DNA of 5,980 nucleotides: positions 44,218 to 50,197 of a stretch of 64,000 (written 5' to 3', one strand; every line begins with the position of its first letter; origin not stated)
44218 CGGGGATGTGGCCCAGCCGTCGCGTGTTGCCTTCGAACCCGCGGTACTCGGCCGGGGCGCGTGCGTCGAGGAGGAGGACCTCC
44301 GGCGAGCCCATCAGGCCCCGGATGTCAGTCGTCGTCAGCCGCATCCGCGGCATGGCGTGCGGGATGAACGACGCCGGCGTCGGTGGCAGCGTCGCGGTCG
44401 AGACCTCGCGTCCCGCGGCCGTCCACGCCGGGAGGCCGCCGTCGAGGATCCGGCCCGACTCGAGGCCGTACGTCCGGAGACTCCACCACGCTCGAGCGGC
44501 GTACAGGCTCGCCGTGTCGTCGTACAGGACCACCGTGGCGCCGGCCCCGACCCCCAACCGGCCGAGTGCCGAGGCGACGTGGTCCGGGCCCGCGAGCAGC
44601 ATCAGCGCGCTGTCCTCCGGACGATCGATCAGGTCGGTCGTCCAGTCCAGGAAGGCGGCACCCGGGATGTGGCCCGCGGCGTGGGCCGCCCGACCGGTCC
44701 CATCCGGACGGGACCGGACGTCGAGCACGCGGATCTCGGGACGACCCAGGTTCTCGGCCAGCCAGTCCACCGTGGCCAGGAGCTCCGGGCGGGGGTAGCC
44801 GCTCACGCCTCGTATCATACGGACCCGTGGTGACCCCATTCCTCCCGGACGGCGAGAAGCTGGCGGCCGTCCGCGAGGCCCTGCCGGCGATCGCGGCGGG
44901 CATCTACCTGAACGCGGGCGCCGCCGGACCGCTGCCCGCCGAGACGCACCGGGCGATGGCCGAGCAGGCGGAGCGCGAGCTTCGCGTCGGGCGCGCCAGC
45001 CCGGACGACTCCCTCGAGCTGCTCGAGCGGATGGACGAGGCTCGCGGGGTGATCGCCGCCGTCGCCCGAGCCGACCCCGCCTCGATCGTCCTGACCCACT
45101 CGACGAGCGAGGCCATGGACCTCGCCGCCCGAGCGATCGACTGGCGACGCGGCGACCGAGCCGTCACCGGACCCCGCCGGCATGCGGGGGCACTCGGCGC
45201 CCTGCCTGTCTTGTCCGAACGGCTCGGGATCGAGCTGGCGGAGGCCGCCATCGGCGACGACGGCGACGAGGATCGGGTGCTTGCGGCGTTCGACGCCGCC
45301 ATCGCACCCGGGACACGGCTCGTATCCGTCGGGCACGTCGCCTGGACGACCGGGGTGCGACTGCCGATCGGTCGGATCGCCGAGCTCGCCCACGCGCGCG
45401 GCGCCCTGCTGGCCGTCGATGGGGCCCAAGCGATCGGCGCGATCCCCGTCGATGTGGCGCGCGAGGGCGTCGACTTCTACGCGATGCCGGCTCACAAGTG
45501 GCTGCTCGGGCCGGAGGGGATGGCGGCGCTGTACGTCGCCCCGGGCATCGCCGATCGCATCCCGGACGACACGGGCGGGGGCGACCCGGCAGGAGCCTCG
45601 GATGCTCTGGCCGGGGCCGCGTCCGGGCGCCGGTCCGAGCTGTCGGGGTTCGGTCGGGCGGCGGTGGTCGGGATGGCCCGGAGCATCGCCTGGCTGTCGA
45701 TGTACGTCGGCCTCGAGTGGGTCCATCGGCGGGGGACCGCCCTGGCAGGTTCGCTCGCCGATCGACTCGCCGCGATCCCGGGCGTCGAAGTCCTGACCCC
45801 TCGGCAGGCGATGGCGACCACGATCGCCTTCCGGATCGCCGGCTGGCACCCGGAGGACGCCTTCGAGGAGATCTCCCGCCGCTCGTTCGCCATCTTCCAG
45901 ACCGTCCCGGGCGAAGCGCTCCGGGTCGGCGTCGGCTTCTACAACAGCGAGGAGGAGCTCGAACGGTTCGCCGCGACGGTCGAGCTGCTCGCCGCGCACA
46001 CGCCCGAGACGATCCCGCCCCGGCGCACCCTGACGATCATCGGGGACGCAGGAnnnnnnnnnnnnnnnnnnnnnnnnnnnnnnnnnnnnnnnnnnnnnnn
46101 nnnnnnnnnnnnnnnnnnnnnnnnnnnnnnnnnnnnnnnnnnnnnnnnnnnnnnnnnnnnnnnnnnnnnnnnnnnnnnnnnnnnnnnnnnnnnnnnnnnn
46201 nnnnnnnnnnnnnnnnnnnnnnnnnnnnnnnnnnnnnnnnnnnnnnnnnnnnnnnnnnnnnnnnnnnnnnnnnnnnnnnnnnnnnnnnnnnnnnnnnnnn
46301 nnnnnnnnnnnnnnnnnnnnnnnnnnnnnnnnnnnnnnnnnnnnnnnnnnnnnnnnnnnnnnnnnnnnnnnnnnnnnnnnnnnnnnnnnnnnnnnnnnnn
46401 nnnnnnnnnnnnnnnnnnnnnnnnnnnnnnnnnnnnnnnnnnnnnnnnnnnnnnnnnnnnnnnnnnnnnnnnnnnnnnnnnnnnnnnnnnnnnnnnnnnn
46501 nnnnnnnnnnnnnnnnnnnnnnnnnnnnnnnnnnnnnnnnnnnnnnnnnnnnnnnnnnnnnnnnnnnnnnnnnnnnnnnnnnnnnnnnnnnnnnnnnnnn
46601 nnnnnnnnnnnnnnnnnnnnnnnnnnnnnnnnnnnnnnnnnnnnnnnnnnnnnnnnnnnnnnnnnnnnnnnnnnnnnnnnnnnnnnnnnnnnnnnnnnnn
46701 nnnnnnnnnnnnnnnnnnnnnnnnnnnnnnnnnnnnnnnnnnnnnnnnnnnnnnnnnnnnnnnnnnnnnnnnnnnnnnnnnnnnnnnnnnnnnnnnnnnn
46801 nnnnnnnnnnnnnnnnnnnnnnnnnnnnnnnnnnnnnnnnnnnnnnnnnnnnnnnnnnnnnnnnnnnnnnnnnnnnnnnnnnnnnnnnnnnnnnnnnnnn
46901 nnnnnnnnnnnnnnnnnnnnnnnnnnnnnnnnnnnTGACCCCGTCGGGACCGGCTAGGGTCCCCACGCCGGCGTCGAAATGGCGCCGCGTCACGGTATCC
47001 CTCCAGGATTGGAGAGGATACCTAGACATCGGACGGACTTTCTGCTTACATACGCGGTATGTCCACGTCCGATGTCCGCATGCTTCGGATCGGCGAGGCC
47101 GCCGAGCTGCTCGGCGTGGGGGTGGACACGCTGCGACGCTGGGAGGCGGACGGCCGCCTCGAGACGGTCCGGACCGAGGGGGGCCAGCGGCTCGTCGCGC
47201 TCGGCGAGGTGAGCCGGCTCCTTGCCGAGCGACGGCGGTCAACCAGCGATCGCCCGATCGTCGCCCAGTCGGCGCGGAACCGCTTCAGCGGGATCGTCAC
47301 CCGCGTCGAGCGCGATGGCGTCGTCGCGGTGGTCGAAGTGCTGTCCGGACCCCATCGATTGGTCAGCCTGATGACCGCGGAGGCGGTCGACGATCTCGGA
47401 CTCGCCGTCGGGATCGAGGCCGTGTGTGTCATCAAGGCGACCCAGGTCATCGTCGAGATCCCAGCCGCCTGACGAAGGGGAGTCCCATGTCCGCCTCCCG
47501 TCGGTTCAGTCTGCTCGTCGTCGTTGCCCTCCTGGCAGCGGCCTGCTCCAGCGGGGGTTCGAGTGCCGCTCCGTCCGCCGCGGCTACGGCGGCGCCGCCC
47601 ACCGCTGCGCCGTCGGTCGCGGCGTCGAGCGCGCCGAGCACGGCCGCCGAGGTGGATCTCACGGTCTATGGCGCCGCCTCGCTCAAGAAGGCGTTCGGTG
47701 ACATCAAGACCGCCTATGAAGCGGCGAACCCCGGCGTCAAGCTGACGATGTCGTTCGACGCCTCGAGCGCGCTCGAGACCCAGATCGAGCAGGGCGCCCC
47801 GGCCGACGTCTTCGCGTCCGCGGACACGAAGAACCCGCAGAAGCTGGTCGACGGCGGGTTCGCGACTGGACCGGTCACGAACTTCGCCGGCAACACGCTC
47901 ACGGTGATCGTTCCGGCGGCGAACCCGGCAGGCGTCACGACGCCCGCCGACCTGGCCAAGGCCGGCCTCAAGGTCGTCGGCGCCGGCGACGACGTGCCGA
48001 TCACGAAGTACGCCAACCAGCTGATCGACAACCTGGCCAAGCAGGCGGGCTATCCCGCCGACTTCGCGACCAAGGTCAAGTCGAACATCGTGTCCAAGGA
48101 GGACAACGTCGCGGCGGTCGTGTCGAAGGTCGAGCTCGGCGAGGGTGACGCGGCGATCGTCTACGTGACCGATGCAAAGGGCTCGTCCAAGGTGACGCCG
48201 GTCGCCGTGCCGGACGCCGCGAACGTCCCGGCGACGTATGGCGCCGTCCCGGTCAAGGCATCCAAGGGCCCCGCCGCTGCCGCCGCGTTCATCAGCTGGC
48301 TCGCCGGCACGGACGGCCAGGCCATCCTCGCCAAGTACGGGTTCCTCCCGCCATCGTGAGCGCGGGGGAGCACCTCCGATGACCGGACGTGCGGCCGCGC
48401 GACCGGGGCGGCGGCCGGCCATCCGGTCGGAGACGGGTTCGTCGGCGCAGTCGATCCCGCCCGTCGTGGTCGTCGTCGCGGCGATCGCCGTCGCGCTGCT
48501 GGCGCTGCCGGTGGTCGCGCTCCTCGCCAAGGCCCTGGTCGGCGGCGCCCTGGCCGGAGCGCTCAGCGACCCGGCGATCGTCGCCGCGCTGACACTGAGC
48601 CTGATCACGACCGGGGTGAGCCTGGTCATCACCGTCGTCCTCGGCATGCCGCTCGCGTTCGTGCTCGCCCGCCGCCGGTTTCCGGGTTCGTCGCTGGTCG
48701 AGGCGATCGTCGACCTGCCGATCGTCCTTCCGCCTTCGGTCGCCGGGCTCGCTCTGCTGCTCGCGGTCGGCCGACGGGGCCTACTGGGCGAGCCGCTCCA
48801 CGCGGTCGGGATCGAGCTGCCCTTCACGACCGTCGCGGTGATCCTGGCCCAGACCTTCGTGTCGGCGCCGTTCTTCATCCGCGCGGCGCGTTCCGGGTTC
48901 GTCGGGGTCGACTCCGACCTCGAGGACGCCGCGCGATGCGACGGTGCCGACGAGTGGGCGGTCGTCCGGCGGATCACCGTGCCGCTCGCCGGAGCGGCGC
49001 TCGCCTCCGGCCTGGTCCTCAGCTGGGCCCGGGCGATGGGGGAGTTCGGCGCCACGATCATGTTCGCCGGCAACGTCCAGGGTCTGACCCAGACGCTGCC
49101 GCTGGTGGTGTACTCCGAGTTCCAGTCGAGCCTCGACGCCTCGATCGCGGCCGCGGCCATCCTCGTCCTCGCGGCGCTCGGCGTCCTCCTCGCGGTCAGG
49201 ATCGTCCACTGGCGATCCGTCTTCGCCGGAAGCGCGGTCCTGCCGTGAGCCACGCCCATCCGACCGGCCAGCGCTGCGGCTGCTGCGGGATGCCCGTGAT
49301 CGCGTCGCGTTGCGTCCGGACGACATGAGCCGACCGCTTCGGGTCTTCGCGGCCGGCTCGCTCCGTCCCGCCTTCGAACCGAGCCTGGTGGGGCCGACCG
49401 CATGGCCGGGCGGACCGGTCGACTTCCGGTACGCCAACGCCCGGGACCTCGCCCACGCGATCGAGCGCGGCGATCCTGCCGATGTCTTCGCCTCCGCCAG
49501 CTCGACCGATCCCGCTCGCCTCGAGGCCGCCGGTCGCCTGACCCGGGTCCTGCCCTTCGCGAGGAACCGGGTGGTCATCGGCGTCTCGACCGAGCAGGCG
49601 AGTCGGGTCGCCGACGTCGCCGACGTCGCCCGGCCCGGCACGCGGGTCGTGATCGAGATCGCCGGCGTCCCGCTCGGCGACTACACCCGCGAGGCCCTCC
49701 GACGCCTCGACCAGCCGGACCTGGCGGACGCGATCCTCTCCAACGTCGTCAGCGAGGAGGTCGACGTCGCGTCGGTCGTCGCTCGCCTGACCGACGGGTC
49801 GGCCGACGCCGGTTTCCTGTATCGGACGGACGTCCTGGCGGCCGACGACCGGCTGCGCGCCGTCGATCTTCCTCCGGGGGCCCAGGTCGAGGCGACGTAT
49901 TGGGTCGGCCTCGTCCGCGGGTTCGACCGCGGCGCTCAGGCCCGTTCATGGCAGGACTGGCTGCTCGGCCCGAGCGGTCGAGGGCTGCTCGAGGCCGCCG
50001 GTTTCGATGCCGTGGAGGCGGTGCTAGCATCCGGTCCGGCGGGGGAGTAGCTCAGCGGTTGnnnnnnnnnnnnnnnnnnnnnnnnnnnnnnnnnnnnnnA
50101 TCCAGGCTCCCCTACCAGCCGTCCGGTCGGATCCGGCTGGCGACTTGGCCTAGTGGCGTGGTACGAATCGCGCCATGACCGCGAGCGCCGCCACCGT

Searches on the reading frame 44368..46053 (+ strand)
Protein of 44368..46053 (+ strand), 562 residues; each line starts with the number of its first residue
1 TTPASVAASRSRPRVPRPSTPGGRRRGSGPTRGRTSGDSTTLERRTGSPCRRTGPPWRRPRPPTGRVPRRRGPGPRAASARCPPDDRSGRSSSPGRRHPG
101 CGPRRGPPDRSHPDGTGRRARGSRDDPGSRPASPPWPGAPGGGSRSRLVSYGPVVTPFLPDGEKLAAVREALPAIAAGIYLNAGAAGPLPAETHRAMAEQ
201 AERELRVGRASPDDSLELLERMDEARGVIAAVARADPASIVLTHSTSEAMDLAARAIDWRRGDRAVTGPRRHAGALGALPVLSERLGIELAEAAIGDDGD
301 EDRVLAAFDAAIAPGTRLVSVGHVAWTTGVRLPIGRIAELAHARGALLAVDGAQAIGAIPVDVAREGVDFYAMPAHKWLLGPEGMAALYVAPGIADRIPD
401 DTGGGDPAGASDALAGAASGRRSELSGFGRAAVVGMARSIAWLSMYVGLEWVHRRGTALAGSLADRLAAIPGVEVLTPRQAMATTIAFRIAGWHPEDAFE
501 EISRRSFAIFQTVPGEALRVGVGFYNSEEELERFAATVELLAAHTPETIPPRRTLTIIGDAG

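Call 27: search_protein_families(library=pfam, proteins=[window:44368-46053:+], max_evalue=0.0001)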
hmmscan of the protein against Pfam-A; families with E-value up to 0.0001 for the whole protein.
window:44368-46053:+ (562 aa): 1 family
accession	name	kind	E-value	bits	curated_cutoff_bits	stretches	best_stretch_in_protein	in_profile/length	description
PF00266.25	Aminotran_5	-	4e-48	164.7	21.5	1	179-534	1-371/371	Aminotransferase class-V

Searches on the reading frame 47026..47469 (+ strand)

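Call 27: search_protein_families(library=pfam, proteins=[window:47026-47469:+], max_evalue=0.0001)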
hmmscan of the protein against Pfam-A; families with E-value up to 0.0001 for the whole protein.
window:47026-47469:+ (148 aa): 4 families
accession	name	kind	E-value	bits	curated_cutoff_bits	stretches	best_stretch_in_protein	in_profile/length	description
PF03459.23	TOBE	-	3.2e-13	50.1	22.3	1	82-143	2-64/64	TOBE domain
PF00376.29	MerR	-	4.1e-12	46.1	28.2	1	21-56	1-37/38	MerR family regulatory protein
PF12728.13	HTH_17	-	4.7e-08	33.6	27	1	19-70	1-51/51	Helix-turn-helix domain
PF13411.12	MerR_1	-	1.5e-06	28.7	21.6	1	21-56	2-37/69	MerR HTH family regulatory protein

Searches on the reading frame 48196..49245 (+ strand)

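Call 27: search_protein_families(library=pfam, proteins=[window:48196-49245:+], max_evalue=0.0001)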
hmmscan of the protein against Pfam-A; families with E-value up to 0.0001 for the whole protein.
window:48196-49245:+ (350 aa): 1 family
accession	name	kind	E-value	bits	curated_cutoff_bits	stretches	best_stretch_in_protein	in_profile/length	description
PF00528.27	BPD_transp_1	-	1.8e-16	60.8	26.4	1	150-332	1-171/184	Binding-protein-dependent transport system inner membrane component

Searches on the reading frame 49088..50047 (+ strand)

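Call 27: search_protein_families(library=pfam, proteins=[window:49088-50047:+], max_evalue=0.0001)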
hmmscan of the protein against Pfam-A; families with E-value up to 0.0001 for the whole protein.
window:49088-50047:+ (320 aa): 2 families
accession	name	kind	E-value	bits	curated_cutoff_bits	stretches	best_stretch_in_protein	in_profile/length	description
PF13531.11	SBP_bac_11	-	2.4e-39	135.9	25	1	84-306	1-226/227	Bacterial extracellular solute-binding protein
PF01547.30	SBP_bac_1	-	7.6e-05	23.3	26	0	118-297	33-305/307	Bacterial extracellular solute-binding protein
